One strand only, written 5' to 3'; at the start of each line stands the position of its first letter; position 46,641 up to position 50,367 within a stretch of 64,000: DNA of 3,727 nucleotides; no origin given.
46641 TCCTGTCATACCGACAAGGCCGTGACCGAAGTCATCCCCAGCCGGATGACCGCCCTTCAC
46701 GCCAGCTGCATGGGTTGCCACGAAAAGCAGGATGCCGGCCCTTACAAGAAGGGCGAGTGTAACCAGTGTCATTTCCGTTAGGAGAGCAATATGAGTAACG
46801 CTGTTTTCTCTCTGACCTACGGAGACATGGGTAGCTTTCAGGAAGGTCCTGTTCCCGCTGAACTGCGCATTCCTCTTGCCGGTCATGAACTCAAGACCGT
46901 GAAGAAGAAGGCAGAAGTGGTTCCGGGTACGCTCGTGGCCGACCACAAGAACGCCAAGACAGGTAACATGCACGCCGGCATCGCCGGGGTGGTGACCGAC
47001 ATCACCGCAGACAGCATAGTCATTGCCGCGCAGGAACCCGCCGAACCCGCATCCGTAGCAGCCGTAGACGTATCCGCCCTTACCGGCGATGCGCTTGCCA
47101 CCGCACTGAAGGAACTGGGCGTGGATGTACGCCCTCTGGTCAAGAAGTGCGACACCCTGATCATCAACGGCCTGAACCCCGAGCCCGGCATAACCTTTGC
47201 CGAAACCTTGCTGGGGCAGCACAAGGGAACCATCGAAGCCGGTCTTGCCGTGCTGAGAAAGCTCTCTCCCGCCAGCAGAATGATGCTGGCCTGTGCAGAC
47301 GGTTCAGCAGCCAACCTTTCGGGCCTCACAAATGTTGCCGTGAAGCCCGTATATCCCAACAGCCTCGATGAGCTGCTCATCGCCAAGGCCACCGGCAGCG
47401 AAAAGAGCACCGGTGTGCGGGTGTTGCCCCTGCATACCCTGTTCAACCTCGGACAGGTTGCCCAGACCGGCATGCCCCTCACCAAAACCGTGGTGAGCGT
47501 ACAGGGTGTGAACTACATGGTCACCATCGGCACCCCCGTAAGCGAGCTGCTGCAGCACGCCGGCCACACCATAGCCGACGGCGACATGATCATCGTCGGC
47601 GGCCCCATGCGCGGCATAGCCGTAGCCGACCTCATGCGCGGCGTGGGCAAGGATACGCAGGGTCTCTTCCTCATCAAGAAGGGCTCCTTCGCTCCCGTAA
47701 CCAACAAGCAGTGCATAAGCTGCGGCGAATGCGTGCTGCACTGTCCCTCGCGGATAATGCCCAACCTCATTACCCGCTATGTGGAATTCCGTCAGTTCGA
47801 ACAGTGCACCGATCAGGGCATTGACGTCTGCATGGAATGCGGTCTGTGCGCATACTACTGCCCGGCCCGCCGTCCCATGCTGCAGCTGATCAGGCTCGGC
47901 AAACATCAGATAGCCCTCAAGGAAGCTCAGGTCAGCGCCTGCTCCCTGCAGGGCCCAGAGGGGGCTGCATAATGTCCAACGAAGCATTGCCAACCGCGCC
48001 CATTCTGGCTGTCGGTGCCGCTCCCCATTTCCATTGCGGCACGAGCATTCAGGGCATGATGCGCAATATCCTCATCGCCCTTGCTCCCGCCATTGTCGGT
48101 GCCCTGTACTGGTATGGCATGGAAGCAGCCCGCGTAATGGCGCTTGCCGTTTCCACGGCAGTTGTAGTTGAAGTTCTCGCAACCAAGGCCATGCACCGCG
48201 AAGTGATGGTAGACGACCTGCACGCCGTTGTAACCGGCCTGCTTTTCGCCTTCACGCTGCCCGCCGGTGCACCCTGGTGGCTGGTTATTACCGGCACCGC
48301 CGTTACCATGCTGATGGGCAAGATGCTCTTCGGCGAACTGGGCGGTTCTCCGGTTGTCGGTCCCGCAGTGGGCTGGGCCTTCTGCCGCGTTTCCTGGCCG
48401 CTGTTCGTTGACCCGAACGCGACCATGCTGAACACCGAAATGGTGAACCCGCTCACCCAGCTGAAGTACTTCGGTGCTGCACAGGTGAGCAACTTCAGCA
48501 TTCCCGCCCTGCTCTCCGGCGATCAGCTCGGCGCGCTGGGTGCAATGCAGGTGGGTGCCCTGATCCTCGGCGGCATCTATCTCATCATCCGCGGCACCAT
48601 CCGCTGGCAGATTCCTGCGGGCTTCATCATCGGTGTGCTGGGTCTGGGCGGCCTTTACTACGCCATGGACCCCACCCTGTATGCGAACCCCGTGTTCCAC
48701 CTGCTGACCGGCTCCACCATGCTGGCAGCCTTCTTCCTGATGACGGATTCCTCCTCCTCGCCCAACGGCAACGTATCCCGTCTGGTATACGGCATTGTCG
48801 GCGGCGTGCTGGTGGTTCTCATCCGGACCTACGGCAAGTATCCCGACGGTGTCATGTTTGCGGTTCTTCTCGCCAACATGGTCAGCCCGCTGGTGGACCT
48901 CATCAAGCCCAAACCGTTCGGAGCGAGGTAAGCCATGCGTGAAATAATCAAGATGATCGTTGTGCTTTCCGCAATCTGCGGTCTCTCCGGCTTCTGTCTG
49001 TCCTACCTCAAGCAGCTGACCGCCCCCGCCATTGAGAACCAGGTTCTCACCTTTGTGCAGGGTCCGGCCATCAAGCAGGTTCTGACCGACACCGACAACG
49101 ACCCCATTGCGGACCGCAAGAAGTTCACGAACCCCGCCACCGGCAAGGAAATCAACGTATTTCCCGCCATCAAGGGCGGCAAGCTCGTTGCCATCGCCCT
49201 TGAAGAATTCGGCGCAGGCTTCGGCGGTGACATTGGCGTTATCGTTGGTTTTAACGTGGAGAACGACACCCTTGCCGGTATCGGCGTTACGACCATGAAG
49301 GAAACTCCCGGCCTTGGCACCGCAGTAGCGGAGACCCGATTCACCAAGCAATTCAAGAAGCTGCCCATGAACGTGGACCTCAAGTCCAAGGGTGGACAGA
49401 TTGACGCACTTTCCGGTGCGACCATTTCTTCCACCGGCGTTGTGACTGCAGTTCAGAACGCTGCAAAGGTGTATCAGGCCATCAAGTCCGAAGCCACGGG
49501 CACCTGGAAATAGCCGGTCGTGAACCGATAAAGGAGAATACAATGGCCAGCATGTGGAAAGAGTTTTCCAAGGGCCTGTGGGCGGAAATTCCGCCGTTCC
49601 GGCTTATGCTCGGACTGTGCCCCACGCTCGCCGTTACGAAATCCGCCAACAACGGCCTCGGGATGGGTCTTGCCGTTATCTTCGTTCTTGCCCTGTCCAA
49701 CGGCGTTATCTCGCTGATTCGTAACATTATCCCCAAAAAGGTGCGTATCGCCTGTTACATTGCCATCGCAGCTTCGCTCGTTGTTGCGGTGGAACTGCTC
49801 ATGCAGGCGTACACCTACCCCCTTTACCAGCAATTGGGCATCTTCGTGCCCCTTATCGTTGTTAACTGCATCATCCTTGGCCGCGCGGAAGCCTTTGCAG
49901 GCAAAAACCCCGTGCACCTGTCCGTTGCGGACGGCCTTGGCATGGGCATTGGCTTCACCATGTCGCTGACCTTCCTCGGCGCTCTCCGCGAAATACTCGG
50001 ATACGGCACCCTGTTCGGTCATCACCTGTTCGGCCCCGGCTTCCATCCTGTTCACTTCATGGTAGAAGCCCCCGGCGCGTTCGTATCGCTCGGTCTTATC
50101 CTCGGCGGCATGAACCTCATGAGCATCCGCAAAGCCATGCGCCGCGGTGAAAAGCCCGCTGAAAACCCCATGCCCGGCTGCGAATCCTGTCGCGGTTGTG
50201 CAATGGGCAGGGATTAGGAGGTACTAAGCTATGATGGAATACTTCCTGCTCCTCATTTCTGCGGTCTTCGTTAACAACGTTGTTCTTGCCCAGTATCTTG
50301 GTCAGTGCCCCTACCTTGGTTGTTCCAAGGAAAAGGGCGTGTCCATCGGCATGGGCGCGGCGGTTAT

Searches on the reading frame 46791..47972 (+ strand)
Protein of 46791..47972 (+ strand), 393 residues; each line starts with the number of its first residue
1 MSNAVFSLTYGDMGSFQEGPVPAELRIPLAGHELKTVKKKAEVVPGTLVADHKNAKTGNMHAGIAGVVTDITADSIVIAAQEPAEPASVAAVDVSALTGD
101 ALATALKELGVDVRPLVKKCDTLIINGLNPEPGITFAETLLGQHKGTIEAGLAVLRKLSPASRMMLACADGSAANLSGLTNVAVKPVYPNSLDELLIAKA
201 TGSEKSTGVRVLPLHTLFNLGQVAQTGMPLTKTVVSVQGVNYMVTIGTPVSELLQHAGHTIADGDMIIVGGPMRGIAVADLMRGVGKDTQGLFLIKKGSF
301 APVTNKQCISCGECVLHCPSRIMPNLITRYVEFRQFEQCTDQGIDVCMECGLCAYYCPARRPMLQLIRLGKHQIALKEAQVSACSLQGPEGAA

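Call 66: search_protein_families(library=pfam, proteins=[window:46791-47972:+], max_evalue=0.001)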
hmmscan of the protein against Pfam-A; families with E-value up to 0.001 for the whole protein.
window:46791-47972:+ (393 aa): 10 families
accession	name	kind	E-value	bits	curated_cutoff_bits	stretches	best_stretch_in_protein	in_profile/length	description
PF00037.32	Fer4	-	1.4e-05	25.1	21.1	0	306-320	6-20/24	4Fe-4S binding domain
PF13237.11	Fer4_10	-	2.6e-05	24.5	25.5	1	305-358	6-53/53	4Fe-4S dicluster domain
PF13187.11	Fer4_9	-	4.5e-05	23.8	27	1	301-322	34-51/52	4Fe-4S dicluster domain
PF10531.15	SLBB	-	0.00011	22.4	27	1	241-277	13-55/55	SLBB domain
PF12797.12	Fer4_2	-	0.00011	22.4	24.5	0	345-359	8-22/22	4Fe-4S binding domain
PF12838.12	Fer4_7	-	0.00013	22.8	27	1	307-359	1-50/52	4Fe-4S dicluster domain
PF14697.11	Fer4_21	-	0.0002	21.9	35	0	301-359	1-53/59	4Fe-4S dicluster domain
PF13534.11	Fer4_17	-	0.00025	21.9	22.2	0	307-359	1-58/61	4Fe-4S dicluster domain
PF13183.11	Fer4_8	-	0.0004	21.3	27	0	306-359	3-66/68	4Fe-4S dicluster domain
PF12800.12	Fer4_4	-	0.00053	20.6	24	0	345-359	2-16/17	4Fe-4S binding domain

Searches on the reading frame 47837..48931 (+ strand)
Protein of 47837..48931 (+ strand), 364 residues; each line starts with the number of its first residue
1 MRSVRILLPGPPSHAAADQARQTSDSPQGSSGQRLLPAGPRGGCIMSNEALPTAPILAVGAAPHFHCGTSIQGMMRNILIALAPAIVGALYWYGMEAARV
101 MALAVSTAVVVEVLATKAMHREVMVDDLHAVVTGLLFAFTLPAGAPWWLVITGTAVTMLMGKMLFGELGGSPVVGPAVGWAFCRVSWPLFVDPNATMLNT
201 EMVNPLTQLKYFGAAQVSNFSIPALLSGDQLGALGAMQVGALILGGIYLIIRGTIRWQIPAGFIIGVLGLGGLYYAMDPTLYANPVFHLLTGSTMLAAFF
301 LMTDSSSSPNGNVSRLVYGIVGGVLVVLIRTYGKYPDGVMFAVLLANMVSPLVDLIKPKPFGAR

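Call 66: search_protein_families(library=pfam, proteins=[window:47837-48931:+], max_evalue=0.001)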
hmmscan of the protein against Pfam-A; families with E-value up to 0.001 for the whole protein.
window:47837-48931:+ (364 aa): 1 family
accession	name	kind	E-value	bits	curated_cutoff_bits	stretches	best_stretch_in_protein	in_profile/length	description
PF03116.20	NQR2_RnfD_RnfE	-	1.3e-83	281.3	27.7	1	60-362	3-296/296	NQR2, RnfD, RnfE family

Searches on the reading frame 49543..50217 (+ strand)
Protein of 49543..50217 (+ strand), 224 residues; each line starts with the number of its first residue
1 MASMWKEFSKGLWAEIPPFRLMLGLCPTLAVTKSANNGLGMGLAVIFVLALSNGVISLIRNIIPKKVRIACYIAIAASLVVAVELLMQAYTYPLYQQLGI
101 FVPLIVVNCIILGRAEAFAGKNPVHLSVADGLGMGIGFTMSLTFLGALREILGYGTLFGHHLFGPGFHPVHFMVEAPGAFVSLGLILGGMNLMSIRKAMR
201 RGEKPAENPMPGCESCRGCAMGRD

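Call 66: search_protein_families(library=pfam, proteins=[window:49543-50217:+], max_evalue=0.001)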
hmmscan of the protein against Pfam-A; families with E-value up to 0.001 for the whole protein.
window:49543-50217:+ (224 aa): 1 family
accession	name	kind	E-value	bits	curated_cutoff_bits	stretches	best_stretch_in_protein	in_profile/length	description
PF02508.19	Rnf-Nqr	-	6.3e-65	218.9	23.8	1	5-186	2-173/174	Rnf-Nqr subunit, membrane protein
